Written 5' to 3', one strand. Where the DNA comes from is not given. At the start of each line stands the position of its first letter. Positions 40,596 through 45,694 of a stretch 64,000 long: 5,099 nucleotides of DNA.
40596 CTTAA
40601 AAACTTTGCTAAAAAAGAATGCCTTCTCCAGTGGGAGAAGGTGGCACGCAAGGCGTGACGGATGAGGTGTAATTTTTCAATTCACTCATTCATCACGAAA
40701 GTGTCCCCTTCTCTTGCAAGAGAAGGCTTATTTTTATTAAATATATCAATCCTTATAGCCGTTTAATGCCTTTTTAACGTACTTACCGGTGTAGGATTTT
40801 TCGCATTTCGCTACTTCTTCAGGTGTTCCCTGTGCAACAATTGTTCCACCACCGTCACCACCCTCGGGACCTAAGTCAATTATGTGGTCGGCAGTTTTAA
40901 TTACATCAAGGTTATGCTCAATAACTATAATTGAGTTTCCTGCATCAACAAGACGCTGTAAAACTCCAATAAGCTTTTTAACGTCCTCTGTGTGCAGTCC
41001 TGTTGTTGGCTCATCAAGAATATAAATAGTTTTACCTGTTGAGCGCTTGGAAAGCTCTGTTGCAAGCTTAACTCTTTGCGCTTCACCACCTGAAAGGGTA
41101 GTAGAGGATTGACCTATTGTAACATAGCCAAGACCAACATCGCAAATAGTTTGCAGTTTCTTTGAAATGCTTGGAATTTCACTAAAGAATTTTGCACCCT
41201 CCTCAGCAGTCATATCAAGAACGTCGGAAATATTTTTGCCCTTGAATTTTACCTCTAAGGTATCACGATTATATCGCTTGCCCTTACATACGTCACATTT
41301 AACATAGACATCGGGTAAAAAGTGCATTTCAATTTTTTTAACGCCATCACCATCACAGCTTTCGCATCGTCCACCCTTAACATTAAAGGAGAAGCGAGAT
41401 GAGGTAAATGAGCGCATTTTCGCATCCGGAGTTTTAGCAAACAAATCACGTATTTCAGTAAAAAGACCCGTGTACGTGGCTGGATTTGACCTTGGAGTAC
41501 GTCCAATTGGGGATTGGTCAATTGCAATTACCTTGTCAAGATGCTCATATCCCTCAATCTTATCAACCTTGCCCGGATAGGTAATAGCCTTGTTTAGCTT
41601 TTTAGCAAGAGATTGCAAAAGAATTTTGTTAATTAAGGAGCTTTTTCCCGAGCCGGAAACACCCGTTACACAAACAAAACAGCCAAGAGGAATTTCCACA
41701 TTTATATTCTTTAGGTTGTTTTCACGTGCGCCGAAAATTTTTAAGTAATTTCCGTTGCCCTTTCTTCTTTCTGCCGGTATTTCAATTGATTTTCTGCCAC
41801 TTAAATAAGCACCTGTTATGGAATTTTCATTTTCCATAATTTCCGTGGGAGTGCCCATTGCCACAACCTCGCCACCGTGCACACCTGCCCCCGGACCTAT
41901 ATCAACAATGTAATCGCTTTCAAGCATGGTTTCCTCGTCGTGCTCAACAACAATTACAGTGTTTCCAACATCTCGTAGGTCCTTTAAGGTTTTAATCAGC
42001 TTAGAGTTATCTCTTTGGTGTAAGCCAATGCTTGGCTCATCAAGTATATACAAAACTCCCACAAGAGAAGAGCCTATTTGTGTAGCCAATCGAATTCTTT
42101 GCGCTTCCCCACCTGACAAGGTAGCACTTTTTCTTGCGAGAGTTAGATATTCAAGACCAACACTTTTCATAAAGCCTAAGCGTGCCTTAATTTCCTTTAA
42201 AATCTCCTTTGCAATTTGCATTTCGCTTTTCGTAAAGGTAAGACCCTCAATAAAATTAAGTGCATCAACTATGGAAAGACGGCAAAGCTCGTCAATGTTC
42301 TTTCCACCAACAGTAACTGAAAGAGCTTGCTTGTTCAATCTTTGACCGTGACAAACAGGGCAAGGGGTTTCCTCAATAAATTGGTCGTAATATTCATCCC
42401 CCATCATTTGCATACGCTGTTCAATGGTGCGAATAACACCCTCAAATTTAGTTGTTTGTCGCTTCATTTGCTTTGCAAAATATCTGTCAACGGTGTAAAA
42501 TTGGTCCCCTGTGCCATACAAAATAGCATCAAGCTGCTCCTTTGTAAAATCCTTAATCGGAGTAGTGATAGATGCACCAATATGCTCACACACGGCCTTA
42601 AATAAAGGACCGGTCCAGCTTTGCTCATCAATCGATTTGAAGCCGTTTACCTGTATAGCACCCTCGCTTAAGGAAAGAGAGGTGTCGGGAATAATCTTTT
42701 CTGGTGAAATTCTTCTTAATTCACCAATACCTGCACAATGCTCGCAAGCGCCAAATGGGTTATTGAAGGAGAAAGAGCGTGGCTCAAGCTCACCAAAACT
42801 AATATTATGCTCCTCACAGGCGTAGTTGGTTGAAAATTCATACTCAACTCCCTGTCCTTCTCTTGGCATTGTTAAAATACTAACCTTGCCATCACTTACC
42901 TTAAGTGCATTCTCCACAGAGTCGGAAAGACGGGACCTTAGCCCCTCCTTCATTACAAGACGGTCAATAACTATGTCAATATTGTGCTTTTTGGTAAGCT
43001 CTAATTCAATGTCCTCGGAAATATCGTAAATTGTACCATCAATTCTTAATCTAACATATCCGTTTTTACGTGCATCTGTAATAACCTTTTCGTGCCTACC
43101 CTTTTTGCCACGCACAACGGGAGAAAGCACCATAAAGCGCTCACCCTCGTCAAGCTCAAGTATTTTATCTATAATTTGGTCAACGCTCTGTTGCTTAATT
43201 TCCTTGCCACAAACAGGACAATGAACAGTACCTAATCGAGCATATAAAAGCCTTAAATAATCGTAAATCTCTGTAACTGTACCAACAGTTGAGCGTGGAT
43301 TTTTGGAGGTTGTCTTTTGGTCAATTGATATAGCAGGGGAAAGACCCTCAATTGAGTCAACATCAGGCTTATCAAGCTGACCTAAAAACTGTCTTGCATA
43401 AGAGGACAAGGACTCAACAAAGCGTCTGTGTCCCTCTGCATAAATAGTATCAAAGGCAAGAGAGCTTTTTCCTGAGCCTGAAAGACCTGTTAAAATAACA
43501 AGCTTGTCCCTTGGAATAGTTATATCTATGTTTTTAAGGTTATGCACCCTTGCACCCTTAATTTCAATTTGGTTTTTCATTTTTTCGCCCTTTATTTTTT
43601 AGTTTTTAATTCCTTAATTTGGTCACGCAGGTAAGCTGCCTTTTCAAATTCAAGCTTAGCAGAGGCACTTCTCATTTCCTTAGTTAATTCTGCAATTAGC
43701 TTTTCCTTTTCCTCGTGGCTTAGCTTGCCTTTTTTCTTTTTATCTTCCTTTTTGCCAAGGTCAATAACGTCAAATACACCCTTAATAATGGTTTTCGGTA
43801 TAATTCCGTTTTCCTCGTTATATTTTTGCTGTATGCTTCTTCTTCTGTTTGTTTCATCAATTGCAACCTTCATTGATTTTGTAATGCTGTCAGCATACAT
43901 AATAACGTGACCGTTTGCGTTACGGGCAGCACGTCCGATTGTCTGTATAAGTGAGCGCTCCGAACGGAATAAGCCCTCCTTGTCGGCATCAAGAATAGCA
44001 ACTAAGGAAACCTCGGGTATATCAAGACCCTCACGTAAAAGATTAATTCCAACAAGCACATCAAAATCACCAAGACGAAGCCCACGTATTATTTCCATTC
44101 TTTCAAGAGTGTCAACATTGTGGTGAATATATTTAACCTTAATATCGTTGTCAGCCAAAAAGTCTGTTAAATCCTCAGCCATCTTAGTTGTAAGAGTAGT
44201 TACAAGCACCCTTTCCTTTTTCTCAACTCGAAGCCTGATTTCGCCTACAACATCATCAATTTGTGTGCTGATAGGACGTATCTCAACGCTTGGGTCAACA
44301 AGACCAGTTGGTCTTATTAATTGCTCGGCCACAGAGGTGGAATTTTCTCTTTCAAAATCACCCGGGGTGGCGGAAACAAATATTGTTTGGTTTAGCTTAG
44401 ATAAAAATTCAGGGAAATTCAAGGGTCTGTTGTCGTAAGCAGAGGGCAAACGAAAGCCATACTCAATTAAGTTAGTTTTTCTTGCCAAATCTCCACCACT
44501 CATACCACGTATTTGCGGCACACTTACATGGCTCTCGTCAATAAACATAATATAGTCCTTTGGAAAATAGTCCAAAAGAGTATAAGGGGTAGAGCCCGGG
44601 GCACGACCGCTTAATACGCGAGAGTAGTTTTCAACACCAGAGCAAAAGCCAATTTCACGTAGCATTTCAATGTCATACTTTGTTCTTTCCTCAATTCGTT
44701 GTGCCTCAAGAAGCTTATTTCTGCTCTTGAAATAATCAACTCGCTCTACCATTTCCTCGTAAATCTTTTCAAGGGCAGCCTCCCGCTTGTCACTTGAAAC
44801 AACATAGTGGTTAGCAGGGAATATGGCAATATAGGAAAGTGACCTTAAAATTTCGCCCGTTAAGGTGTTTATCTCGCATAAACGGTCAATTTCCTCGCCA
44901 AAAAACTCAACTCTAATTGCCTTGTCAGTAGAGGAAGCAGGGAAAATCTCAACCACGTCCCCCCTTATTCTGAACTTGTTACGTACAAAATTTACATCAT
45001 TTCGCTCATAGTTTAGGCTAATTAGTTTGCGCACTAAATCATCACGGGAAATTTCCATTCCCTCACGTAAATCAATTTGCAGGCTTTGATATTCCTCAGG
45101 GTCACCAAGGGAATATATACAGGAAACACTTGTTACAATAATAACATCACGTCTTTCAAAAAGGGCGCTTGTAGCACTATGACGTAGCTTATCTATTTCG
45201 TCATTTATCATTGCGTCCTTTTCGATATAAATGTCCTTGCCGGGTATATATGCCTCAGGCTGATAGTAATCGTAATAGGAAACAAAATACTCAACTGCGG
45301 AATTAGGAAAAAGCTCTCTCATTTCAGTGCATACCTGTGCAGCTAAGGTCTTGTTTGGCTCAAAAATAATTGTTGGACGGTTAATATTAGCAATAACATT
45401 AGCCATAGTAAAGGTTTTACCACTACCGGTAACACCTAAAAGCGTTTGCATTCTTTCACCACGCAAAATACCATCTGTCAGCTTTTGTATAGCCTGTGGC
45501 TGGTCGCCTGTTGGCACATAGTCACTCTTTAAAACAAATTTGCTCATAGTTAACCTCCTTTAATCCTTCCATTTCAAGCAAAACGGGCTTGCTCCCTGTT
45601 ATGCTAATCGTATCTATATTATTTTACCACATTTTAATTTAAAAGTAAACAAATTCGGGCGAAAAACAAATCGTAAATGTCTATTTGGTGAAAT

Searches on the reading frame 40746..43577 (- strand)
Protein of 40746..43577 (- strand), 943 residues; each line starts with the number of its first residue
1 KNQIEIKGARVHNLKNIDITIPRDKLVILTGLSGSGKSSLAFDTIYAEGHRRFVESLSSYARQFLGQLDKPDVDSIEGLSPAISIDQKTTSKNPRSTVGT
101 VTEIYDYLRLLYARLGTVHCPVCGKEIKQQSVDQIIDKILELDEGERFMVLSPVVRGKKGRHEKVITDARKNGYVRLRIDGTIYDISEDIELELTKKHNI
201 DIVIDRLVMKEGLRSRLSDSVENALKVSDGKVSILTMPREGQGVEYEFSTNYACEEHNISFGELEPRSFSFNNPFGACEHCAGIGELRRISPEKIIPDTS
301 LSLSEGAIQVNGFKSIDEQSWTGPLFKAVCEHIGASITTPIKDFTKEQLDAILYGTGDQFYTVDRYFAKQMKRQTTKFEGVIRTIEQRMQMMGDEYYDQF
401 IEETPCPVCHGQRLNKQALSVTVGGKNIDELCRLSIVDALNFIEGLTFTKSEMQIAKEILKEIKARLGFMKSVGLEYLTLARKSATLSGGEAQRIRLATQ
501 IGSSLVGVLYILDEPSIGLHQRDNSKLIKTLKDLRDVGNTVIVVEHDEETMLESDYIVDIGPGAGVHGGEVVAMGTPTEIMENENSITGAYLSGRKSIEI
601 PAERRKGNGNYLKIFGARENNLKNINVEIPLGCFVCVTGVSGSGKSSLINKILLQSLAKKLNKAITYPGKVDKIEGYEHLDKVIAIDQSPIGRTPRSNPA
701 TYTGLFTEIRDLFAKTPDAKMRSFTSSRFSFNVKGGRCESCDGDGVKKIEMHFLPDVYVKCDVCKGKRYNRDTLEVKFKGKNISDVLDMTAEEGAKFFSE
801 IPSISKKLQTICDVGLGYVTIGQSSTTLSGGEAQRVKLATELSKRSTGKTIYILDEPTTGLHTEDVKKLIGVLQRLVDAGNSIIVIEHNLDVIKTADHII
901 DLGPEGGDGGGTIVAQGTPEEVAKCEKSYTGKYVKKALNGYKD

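Call 105: search_protein_families(library=pfam, proteins=[window:40746-43577:-], max_evalue=0.0001)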
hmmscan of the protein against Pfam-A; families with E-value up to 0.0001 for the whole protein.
window:40746-43577:- (943 aa): 11 families
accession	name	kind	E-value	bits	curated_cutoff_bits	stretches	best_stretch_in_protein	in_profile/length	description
PF17760.6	UvrA_inter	-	2e-39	134.3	23.3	1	130-236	1-107/109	UvrA interaction domain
PF17755.6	UvrA_DNA-bind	-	2.2e-24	86.3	23.2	1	292-398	2-105/110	UvrA DNA-binding domain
PF00005.33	ABC_tran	-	1.3e-20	74.8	25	0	816-859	97-137/137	ABC transporter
PF02463.25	SMC_N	-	1.5e-13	51.1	40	0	825-901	134-210/220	RecF/RecN/SMC N terminal domain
PF20703.3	nSTAND1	-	1e-07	32.4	27.1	0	614-660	15-61/379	Novel STAND NTPase 1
PF13191.12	AAA_16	-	1.1e-07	33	32.6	0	633-673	25-62/167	AAA ATPase domain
PF13555.12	AAA_29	-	1.4e-06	28.4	27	0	634-664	24-57/61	P-loop containing region of AAA domain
PF13304.12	AAA_21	-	7.4e-06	26.7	27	0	834-884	243-294/304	AAA domain, putative AbiEii toxin, Type IV TA system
PF03193.22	RsgA_GTPase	-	8.9e-06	26.1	30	0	619-655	94-129/174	RsgA GTPase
PF13175.12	AAA_15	-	1.2e-05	25.6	32.1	0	843-886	323-367/374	AAA ATPase domain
PF20720.3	nSTAND3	-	5.6e-05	23.3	27.2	0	634-675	19-58/155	Novel STAND NTPase 3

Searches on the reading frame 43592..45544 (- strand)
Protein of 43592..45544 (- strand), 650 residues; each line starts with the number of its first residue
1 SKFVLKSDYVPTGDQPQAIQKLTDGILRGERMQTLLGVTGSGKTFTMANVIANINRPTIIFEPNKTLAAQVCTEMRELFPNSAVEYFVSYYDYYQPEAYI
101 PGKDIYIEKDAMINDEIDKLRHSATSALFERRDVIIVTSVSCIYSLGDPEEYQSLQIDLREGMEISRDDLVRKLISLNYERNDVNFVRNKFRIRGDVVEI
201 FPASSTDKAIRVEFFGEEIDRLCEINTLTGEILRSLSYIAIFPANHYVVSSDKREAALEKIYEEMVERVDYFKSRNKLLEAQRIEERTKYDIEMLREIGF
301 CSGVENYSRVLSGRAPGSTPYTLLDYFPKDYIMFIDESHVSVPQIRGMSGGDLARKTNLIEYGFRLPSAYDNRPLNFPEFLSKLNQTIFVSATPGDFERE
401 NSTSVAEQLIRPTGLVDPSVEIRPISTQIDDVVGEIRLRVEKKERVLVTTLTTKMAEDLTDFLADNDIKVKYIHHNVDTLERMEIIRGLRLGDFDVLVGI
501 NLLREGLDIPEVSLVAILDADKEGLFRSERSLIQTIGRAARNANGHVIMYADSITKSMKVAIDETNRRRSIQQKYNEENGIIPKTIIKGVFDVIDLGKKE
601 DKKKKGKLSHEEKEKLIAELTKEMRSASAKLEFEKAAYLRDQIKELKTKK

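Call 105: search_protein_families(library=pfam, proteins=[window:43592-45544:-], max_evalue=0.0001)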
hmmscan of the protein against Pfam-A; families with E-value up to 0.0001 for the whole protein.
window:43592-45544:- (650 aa): 6 families
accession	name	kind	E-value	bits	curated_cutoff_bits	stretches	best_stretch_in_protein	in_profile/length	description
PF17757.6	UvrB_inter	-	9e-32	109.5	22.9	1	157-247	1-91/91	UvrB interaction domain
PF12344.14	UvrB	-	3.9e-22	78.3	27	1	549-589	1-41/43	Ultra-violet resistance protein B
PF00271.37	Helicase_C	-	2.7e-19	69.9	23.5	1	436-542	10-109/110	Helicase conserved C-terminal domain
PF02151.25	UVR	-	1.1e-10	41.3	21.5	1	614-648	1-35/36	UvrB/uvrC motif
PF04851.21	ResIII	-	9e-09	35.9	22.5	1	13-136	6-130/164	Type III restriction enzyme, res subunit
PF00270.35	DEAD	-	2.7e-06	27.7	26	1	14-92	3-84/167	DEAD/DEAH box helicase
